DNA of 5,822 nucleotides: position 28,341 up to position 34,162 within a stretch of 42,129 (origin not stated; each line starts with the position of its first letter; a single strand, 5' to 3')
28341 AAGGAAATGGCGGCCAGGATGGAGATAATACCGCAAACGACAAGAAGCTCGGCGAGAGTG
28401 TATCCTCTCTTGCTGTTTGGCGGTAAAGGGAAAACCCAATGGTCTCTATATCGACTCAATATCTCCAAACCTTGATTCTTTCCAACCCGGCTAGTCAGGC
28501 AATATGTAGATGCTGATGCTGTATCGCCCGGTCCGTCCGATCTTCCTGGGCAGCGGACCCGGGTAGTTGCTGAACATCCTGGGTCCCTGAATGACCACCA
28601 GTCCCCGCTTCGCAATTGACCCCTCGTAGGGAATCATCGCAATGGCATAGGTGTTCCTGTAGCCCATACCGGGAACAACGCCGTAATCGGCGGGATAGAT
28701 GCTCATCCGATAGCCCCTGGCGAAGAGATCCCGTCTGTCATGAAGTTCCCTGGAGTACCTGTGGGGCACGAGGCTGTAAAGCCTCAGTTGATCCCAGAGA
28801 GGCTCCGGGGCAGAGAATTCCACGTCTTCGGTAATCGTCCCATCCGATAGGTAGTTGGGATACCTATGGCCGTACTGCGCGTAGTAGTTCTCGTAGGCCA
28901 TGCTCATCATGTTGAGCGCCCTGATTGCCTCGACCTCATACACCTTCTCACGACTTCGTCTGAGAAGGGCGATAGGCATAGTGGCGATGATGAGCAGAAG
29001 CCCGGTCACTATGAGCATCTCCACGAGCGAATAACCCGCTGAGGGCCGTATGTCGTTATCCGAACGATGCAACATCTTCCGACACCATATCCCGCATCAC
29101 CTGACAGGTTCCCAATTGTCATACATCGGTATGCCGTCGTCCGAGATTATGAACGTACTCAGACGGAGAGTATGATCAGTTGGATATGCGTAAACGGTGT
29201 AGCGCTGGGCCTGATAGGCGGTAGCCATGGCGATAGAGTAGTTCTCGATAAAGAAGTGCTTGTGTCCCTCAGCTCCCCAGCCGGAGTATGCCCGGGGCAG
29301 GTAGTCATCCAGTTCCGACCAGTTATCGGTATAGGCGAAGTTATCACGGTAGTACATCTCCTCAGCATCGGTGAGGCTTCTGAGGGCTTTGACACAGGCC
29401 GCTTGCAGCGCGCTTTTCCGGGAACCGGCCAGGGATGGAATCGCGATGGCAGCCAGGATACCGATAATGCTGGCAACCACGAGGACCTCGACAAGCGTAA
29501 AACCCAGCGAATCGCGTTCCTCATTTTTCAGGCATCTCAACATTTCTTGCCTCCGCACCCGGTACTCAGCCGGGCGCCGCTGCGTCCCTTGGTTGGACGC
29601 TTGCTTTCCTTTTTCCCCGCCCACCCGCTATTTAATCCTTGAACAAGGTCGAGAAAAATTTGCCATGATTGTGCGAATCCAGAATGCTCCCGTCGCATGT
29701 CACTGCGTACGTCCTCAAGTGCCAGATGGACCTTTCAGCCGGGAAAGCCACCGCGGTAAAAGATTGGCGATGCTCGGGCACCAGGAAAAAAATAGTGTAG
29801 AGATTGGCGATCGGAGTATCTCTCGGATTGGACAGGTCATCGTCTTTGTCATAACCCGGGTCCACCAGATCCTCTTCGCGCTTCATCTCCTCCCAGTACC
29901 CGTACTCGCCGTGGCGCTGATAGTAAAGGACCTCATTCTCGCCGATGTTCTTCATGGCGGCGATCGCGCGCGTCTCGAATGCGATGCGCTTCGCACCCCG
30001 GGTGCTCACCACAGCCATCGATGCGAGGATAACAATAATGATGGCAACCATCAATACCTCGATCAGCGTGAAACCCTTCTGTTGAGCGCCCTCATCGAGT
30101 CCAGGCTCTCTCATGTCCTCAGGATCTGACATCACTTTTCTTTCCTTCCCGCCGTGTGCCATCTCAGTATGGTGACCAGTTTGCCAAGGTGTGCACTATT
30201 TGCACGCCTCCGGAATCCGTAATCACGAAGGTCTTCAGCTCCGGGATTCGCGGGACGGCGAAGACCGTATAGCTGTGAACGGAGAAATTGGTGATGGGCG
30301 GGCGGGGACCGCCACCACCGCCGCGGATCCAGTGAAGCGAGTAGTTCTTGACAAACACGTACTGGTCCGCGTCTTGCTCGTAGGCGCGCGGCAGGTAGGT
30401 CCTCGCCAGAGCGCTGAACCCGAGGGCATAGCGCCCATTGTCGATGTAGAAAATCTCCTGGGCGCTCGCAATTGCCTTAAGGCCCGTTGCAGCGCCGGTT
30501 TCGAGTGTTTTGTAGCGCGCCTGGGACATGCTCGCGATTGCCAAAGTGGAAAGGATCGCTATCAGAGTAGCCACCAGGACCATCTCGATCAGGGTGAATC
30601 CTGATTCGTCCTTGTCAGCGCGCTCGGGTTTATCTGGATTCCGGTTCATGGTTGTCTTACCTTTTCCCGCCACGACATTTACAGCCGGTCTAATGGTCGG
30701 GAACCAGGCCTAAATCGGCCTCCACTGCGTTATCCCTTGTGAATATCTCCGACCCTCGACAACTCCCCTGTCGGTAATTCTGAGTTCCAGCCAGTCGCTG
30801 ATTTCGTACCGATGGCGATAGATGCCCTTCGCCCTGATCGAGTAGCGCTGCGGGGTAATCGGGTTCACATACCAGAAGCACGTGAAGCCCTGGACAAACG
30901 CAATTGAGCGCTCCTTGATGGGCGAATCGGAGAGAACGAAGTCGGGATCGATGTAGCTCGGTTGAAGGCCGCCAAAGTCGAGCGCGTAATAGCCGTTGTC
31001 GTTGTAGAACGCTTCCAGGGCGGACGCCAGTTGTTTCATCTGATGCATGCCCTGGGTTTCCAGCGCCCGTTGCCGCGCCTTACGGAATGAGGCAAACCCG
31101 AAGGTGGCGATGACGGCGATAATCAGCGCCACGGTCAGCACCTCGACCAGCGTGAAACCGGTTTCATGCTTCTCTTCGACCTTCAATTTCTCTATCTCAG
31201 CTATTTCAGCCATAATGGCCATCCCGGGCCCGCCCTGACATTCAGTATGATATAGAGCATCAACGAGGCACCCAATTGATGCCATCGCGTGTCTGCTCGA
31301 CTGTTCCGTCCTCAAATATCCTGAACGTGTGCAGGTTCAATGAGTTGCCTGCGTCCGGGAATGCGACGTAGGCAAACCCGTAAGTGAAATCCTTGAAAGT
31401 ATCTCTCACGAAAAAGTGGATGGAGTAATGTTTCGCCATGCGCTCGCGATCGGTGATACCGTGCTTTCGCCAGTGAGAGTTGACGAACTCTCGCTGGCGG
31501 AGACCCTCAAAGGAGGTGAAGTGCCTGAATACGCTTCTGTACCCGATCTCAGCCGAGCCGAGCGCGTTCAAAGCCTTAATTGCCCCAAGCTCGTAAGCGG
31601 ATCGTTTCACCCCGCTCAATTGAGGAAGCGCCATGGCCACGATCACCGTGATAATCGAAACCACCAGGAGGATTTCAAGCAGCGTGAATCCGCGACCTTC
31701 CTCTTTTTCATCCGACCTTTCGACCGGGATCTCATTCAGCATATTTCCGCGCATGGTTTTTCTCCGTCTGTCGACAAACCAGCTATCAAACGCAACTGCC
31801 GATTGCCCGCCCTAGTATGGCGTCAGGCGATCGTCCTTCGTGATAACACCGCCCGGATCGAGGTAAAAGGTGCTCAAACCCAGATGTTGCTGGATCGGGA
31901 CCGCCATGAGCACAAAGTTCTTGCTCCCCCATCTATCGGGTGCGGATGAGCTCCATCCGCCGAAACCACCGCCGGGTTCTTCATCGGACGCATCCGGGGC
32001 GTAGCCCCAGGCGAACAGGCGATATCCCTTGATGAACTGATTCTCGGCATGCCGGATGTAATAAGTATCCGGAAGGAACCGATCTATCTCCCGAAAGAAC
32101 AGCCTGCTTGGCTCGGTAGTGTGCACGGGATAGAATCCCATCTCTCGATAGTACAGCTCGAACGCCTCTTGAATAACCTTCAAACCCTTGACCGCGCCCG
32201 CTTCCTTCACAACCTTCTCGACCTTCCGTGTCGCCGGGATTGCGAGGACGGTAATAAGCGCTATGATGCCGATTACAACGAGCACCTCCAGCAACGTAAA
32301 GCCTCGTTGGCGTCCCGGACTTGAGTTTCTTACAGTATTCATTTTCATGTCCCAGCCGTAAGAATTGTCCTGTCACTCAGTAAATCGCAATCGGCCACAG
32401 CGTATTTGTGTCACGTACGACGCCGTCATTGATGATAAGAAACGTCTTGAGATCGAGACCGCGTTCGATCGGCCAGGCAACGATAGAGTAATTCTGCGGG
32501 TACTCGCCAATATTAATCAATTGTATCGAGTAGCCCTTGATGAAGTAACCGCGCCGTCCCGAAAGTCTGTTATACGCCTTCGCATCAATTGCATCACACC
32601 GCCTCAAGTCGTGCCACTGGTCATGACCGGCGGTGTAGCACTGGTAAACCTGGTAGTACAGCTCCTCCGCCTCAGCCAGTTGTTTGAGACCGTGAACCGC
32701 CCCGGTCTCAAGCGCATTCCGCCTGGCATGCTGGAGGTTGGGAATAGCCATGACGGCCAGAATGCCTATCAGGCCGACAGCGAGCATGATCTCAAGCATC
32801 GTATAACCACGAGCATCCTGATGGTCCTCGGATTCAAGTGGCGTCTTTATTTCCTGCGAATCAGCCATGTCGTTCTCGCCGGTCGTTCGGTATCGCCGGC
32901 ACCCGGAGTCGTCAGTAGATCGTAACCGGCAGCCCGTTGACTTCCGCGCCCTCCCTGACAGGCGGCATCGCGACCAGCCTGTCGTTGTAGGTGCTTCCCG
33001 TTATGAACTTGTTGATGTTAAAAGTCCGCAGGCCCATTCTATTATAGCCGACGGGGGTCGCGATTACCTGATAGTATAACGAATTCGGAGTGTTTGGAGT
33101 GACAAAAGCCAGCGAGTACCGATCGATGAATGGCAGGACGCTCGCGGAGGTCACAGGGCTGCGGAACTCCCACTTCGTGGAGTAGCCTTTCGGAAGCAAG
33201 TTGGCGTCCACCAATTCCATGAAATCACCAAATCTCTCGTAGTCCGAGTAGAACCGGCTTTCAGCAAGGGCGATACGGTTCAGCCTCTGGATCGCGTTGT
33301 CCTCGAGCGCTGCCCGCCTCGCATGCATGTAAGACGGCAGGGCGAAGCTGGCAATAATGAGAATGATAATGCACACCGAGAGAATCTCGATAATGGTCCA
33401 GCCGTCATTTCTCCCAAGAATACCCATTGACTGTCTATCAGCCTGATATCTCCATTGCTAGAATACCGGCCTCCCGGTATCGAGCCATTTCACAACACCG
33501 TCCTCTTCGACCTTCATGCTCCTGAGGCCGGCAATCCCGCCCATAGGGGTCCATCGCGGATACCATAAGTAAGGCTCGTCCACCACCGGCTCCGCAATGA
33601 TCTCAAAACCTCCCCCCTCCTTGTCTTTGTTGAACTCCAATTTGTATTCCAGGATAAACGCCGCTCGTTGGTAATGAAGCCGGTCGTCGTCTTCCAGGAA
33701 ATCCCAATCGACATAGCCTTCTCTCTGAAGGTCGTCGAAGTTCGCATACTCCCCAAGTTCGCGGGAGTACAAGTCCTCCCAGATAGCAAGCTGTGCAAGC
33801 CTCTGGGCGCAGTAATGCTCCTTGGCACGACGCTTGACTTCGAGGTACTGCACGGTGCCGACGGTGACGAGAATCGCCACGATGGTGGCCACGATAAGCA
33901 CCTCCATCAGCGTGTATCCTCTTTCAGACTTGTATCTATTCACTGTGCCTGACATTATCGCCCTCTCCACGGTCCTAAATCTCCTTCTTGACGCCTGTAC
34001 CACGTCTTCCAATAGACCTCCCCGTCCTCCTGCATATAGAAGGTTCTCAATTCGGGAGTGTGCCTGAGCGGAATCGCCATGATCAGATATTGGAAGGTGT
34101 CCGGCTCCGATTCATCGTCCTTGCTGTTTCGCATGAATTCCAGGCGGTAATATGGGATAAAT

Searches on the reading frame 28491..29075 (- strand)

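Call 5: search_protein_families(library=pfam, proteins=[window:28491-29075:-], max_evalue=0.01)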
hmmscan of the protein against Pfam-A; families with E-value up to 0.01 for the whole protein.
window:28491-29075:- (194 aa): 1 family
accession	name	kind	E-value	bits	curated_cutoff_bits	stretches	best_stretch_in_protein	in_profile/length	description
PF07963.17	N_methyl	-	0.00056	19.8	21.2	1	10-33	2-25/27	Prokaryotic N-terminal methylation motif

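Call 56: search_protein_families(library=ncbifam, proteins=[window:28491-29075:-], max_evalue=0.01)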
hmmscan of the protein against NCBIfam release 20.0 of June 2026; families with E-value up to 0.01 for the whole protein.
window:28491-29075:- (194 aa): 1 family
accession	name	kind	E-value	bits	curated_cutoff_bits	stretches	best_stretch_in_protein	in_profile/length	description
NF041013.1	T4P_ComGE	equivalog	2e-06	27.8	49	1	14-64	5-56/83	competence type IV pilus minor pilin ComGE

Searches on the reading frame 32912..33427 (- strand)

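Call 4: search_protein_families(library=pfam, proteins=[window:32912-33427:-], max_evalue=1)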
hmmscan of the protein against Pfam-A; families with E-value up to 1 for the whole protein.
window:32912-33427:- (171 aa): 1 family
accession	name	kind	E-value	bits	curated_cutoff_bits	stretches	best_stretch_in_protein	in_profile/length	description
PF16732.10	ComP_DUS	-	0.039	15.2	27.3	1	31-127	1-76/87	Type IV minor pilin ComP, DNA uptake sequence receptor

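Call 56: search_protein_families(library=ncbifam, proteins=[window:32912-33427:-], max_evalue=0.01)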
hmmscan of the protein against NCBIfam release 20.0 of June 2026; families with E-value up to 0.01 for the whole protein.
window:32912-33427:- (171 aa): 5 families
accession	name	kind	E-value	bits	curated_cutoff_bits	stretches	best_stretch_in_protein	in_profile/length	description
NF041775.1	typeIV_PilA_Myxo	equivalog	1.8e-06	28.1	400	1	6-71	9-74/214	type IV pilin protein PilA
NF041013.1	T4P_ComGE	equivalog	2e-05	24.6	49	1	7-62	3-58/83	competence type IV pilus minor pilin ComGE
NF007862.0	PRK10574.1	equivalog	0.0018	18.4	138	1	7-43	4-41/145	prepilin peptidase-dependent pilin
TIGR01710.1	typeII_sec_gspG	equivalog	0.0024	17.9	88.85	1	9-61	2-54/134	type II secretion system major pseudopilin GspG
TIGR01708.2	typeII_sec_gspH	equivalog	0.0052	16.8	80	1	8-50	2-44/169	type II secretion system minor pseudopilin GspH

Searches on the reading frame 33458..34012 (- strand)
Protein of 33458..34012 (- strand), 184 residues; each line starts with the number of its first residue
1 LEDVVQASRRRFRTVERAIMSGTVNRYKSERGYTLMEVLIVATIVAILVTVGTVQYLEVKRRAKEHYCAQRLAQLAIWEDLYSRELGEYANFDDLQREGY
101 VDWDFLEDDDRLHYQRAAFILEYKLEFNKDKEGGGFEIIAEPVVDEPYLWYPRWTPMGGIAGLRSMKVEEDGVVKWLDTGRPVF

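Call 4: search_protein_families(library=pfam, proteins=[window:33458-34012:-], max_evalue=1)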
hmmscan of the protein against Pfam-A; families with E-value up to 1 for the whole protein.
window:33458-34012:- (184 aa): 2 families
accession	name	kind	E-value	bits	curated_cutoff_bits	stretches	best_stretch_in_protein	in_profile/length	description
PF07963.17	N_methyl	-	3.1e-06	26.9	21.2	1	28-51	2-25/27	Prokaryotic N-terminal methylation motif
PF22050.1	Toddler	-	0.24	12.2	27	1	39-71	13-46/58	Apelin receptor early endogenous ligand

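Call 56: search_protein_families(library=ncbifam, proteins=[window:33458-34012:-], max_evalue=0.01)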
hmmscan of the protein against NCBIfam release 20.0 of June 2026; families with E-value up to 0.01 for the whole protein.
window:33458-34012:- (184 aa): 9 families
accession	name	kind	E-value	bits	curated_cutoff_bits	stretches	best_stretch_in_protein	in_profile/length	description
NF007800.0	PRK10506.1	equivalog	9.2e-06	25.6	158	1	27-72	5-50/163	prepilin peptidase-dependent protein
TIGR02532.1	IV_pilin_GFxxxE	domain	2.2e-05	24.1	16.3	1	31-52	2-23/24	prepilin-type N-terminal cleavage/methylation domain-containing protein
TIGR01710.1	typeII_sec_gspG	equivalog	0.00011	22.2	88.85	1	31-91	1-61/134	type II secretion system major pseudopilin GspG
NF041775.1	typeIV_PilA_Myxo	equivalog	0.00027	21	400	1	29-92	9-72/214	type IV pilin protein PilA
NF007862.0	PRK10574.1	equivalog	0.00038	20.6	138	1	29-63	3-37/145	prepilin peptidase-dependent pilin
TIGR01708.2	typeII_sec_gspH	equivalog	0.00041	20.4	80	1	30-74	1-46/169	type II secretion system minor pseudopilin GspH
NF040999.1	pilin_ComGC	equivalog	0.00081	19.5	75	1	31-104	2-75/84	competence type IV pilus major pilin ComGC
NF040982.1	ComGD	equivalog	0.0015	18.9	70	1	30-72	1-43/139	competence type IV pilus minor pilin ComGD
NF007848.0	PRK10557.1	equivalog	0.0091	15.3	120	0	28-105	8-77/192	prepilin peptidase-dependent protein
